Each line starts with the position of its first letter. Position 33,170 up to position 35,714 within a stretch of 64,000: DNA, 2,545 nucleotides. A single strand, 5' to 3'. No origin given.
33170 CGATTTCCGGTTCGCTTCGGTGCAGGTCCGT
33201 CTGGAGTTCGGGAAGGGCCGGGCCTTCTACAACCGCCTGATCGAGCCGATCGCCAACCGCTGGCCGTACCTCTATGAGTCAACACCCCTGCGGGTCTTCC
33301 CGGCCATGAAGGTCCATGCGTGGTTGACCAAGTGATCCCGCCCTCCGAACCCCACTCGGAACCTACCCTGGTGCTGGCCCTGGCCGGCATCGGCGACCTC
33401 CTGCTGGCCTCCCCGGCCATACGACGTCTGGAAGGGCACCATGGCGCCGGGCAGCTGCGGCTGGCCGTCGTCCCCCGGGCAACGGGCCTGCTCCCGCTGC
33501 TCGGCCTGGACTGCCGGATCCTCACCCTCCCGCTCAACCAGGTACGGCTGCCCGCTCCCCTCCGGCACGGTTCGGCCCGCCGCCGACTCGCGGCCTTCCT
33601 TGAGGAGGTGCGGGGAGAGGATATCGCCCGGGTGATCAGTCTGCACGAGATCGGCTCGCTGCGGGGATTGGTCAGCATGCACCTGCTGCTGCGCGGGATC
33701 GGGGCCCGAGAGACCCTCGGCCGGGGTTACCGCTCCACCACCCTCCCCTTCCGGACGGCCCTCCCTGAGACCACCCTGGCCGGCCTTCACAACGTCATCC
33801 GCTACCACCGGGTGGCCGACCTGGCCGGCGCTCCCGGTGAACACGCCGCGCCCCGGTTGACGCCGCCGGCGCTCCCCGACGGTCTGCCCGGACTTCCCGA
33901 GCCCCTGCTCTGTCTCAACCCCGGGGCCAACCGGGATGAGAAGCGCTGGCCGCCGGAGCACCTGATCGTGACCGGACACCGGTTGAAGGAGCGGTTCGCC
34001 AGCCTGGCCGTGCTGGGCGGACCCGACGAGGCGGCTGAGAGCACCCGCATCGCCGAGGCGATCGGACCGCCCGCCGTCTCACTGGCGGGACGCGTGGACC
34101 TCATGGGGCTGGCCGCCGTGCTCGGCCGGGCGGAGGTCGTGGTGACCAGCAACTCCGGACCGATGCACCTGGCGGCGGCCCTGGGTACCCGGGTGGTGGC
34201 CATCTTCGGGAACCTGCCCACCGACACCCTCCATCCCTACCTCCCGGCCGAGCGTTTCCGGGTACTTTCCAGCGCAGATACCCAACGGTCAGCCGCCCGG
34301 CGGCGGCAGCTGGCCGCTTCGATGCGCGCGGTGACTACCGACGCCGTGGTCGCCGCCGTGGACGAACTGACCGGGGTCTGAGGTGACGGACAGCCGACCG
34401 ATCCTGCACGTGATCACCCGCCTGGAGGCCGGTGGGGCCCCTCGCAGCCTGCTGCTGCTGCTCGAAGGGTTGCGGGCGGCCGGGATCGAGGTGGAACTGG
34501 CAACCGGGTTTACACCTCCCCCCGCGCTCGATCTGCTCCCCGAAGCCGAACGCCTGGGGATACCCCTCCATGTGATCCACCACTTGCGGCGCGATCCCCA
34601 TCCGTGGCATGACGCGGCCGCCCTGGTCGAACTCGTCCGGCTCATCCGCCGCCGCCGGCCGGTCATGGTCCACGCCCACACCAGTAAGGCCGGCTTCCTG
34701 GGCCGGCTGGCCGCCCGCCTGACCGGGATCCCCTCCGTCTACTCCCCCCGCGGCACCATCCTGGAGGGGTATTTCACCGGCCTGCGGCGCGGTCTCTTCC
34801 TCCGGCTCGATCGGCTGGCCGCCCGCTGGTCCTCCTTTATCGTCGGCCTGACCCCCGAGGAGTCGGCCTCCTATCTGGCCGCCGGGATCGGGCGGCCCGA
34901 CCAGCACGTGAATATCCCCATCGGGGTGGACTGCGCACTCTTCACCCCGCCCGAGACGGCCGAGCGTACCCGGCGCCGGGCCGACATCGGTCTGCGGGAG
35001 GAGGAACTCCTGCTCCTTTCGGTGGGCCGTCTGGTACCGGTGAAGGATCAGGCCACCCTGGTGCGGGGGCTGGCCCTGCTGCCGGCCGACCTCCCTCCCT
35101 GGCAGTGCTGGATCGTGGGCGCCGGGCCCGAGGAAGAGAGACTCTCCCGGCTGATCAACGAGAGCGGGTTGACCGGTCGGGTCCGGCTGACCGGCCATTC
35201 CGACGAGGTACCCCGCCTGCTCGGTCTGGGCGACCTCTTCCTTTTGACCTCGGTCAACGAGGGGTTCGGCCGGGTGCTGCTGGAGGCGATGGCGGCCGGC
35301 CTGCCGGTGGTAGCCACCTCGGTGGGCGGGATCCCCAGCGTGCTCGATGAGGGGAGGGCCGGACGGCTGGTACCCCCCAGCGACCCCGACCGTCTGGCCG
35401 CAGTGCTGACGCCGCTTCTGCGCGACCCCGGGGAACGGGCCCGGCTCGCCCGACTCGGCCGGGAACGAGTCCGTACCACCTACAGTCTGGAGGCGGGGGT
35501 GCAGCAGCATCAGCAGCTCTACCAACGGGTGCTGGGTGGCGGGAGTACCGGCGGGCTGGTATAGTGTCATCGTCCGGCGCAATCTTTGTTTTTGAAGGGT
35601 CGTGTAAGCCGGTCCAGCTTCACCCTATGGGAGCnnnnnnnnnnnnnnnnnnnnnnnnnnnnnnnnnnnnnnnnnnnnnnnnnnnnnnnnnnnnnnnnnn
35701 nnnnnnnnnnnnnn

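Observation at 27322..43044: Wzy-type polysaccharide locus carrying an ExeA-like ATPase, SPOR-tailed Wzc, exported PHP-like protein and HD-GYP protein: candidate undescribed export/assembly system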

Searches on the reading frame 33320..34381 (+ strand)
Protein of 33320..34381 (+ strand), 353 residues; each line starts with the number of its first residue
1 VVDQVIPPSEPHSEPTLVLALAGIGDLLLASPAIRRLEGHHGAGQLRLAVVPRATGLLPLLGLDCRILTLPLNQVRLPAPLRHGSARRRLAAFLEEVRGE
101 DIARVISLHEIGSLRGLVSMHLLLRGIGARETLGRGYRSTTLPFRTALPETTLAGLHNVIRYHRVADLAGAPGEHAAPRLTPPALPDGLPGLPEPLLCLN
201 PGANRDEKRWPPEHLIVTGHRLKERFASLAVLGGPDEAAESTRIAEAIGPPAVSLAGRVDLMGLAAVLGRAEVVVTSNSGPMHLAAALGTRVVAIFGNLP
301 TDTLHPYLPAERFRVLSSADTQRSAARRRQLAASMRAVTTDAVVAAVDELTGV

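Call 3: search_protein_families(library=pfam, proteins=[window:33320-34381:+], max_evalue=0.01)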
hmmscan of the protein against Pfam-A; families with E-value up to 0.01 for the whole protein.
window:33320-34381:+ (353 aa): 1 family
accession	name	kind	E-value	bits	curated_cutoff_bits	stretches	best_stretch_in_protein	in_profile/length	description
PF01075.23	Glyco_transf_9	-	5.6e-23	82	22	1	192-329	103-239/247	Glycosyltransferase family 9 (heptosyltransferase)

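Call 5: search_protein_families(library=ncbifam, proteins=[window:33320-34381:+], max_evalue=0.001)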
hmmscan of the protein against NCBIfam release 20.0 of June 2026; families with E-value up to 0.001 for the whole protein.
window:33320-34381:+ (353 aa): 6 families
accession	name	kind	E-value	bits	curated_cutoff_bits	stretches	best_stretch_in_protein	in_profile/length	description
TIGR02195.1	heptsyl_trn_II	equivalog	8.9e-16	57.9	134.6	1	194-350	174-337/339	lipopolysaccharide heptosyltransferase II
TIGR02193.1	heptsyl_trn_I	equivalog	1.6e-14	53.9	185.3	1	195-345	181-314/320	lipopolysaccharide heptosyltransferase I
TIGR02201.1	heptsyl_trn_III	equivalog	1.7e-14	53.6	170.2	1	200-350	187-342/344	putative lipopolysaccharide heptosyltransferase III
NF007742.0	PRK10422.1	equivalog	4.8e-11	42.1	467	1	199-350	188-342/352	lipopolysaccharide core heptosyltransferase RfaQ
NF008162.0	PRK10916.1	equivalog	1.7e-08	34.1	569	1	195-349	181-341/348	ADP-heptose--LPS heptosyltransferase RfaF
NF008204.0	PRK10964.1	equivalog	3.4e-07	29.7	437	1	203-302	187-283/322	lipopolysaccharide heptosyltransferase RfaC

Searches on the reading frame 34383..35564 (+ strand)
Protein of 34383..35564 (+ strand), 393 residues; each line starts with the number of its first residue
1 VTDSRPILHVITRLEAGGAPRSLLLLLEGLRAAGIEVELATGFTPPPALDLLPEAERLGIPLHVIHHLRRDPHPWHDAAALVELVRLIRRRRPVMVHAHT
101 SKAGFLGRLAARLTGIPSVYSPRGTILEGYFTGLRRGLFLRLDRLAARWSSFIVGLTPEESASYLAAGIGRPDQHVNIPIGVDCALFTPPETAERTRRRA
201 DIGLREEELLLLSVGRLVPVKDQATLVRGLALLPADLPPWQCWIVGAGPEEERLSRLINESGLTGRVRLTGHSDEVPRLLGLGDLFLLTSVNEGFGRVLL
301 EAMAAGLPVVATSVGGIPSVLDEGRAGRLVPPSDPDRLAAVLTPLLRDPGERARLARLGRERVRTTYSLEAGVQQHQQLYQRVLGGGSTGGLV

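Call 3: search_protein_families(library=pfam, proteins=[window:34383-35564:+], max_evalue=0.01)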
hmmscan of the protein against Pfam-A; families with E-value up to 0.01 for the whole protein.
window:34383-35564:+ (393 aa): 7 families
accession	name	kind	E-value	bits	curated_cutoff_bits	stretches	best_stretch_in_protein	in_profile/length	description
PF00534.26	Glycos_transf_1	-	2.9e-39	134.8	26.4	1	195-361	2-171/172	Glycosyl transferases group 1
PF13692.12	Glyco_trans_1_4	-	1.5e-33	116.5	27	1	210-348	3-142/142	Glycosyl transferases group 1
PF13579.12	Glyco_trans_4_4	-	2.1e-22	80.6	29.7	1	17-179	1-156/158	Glycosyl transferase 4-like domain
PF13439.12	Glyco_transf_4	-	1.7e-17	64.4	28.5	1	17-184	2-168/170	Glycosyltransferase Family 4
PF20706.3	GT4-conflict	-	7.9e-11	42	26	1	190-356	189-365/385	Family 4 Glycosyltransferase in conflict systems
PF13524.12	Glyco_trans_1_2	-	5.8e-09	36.5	25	1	297-375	65-141/144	Glycosyl transferase-like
PF13477.12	Glyco_trans_4_2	-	9.3e-07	29.5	23.4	1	27-125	17-109/139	Glycosyl transferase 4-like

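Call 5: search_protein_families(library=ncbifam, proteins=[window:34383-35564:+], max_evalue=0.001)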
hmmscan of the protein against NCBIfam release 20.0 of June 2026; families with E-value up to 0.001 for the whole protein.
window:34383-35564:+ (393 aa): 37 families (the best 25 are shown)
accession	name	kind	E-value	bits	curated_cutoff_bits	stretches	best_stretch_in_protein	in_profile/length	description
TIGR03088.1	stp2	hypoth_equivalog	2e-51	175.2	409.05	1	7-384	4-374/374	TIGR03088 family PEP-CTERM/XrtA system glycosyltransferase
TIGR03999.1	thiol_BshA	equivalog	6.4e-35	120.8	273.7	1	181-384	175-374/375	N-acetyl-alpha-D-glucosaminyl L-malate synthase BshA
NF041876.1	EPS_EpsE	equivalog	1.3e-33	116.9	400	1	82-372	103-385/389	exopolysaccharide biosynthesis GT4 family glycosyltransferase EpsE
TIGR03449.1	mycothiol_MshA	equivalog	2.7e-27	95.7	462.5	1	155-383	170-403/406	D-inositol-3-phosphate glycosyltransferase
NF038011.1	PelF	equivalog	5.7e-25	88.3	100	1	129-380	237-489/489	GT4 family glycosyltransferase PelF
TIGR04063.1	stp3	hypoth_equivalog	8.5e-24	84.2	442.05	1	83-384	83-396/397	TIGR04063 family PEP-CTERM/XrtA system glycosyltransferase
NF047684.1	TeichurnBiosyTuaC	equivalog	5.5e-23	81.5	550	1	175-384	187-390/391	teichuronic acid biosynthesis protein TuaC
NF053787.1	GlcN_PG_synth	equivalog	4e-22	78.5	480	1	178-384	169-360/361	N-acetylglucosaminyl phosphatidylglycerol synthase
TIGR02149.1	glgA_Coryne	subfamily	4.1e-22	78.9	302.4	1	177-384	173-391/391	glycogen synthase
NF038298.1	EPS_HpsO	equivalog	3.4e-20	72.2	575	1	179-383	175-387/388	hormogonium polysaccharide biosynthesis glycosyltransferase HpsO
TIGR04047.1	MSMEG_0565_glyc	hypoth_equivalog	1.5e-19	70.3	259.85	1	176-382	162-373/373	MSMEG_0565 family glycosyltransferase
NF038229.1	Glyco4_Geo_Pelo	equivalog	3.3e-19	69.1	400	1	82-384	45-337/338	GPMC system family 4 glycosyltransferase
TIGR02472.1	sucr_P_syn_N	equivalog_domain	4.2e-17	62.1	576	1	273-377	327-435/439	sucrose-phosphate synthase, putative, glycosyltransferase domain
TIGR04005.1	wcaL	equivalog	4.3e-16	58.8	537.6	1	208-373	222-396/406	colanic acid biosynthesis glycosyltransferase WcaL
NF047880.1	glyco_SdgA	exception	6e-15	54.8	800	1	208-350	315-458/488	serine-aspartate repeat adhesin O-glycosyltransferase SdgA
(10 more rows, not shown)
